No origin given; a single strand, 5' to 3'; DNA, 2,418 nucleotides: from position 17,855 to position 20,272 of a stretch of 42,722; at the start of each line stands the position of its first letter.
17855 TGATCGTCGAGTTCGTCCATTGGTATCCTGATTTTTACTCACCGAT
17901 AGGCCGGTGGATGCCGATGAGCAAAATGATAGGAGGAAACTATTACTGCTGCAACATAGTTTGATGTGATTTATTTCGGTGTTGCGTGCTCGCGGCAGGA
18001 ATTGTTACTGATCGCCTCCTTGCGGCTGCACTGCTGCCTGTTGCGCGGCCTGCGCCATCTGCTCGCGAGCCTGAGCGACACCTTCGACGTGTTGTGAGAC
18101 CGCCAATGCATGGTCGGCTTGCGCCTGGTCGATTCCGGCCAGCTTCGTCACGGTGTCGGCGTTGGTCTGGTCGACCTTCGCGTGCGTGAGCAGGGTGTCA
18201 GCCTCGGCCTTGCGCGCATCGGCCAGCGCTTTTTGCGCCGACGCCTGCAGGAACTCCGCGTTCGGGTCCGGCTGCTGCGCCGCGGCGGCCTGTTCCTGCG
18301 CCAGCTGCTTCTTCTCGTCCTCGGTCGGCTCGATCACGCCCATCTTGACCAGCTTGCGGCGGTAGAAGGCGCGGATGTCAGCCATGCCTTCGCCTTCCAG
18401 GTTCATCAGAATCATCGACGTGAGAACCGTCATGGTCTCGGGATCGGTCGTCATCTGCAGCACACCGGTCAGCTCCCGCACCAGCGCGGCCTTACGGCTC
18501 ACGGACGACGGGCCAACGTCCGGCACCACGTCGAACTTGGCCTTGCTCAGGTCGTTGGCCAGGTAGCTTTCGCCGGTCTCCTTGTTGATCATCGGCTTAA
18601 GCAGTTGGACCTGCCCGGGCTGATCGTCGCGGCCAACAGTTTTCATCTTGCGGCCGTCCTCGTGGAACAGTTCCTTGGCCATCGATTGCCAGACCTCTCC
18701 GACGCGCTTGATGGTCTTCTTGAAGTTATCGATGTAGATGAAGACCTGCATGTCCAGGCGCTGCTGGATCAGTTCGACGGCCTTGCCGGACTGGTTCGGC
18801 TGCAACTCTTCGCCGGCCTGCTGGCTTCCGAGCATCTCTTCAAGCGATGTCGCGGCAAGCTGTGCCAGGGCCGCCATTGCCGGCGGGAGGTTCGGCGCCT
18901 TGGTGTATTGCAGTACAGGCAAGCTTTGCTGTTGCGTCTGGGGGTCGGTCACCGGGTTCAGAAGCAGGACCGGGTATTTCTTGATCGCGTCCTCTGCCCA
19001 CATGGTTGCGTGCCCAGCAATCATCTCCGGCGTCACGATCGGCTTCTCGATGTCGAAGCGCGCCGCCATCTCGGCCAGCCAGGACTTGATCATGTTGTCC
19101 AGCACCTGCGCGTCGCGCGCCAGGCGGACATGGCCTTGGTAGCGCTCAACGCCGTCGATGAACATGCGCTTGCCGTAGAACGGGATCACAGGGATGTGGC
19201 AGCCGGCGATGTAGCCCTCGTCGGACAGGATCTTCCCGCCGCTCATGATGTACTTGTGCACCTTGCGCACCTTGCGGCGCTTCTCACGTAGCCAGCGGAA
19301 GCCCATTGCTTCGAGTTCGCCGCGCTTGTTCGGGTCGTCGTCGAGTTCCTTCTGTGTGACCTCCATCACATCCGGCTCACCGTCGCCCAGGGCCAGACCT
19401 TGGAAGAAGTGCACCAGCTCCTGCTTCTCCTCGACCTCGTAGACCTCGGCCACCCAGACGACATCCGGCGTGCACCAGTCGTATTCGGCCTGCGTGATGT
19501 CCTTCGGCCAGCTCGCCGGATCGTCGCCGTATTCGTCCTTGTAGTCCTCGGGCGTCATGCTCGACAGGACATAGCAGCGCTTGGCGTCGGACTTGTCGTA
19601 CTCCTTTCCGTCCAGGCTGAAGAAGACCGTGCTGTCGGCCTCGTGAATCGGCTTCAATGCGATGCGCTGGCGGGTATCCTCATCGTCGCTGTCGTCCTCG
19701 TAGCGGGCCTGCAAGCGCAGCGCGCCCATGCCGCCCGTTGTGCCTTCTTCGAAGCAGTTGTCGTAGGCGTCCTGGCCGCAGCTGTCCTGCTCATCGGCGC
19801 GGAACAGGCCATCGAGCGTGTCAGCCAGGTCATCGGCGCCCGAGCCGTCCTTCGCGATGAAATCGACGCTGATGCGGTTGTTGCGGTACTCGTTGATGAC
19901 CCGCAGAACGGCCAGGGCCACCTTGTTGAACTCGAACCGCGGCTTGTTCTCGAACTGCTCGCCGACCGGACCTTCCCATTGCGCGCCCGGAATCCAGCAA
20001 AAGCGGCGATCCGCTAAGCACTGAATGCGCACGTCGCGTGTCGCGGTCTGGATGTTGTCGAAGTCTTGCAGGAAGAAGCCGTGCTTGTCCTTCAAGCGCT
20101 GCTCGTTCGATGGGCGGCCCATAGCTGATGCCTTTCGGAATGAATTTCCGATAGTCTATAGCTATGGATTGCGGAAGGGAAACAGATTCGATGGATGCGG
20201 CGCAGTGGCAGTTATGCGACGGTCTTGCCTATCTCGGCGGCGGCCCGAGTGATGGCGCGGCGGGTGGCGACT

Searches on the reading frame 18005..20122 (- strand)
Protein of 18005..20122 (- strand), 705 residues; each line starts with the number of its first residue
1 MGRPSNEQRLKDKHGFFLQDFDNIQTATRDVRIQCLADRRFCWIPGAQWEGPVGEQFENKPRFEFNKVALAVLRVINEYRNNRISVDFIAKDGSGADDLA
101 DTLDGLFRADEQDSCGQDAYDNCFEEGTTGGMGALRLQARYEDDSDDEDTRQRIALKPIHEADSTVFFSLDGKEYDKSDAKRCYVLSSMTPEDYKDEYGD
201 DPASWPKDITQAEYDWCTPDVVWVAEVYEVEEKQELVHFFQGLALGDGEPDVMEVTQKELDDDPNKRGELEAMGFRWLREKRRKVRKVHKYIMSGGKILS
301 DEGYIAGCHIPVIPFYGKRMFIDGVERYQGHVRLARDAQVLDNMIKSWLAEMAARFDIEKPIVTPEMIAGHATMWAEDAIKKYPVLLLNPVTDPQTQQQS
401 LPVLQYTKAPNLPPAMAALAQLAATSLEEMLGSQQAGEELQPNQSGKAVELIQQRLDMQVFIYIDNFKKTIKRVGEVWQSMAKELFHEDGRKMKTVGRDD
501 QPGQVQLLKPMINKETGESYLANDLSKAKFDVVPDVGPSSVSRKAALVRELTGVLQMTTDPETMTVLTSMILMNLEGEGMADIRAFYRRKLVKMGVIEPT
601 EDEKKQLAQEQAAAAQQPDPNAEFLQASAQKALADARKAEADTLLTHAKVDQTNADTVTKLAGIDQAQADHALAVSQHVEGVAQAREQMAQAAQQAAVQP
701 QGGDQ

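Call 60: search_protein_families(library=phrogs, proteins=[window:18005-20122:-], max_evalue=0.00001)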
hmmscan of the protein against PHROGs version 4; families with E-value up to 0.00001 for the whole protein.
window:18005-20122:- (705 aa): 2 families
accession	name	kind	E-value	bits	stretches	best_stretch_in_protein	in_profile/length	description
phrog_156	-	head and packaging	3e-132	443.3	1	7-696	5-670/681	portal protein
phrog_14911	-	unknown function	3.3e-93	313.8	1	11-418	4-403/404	-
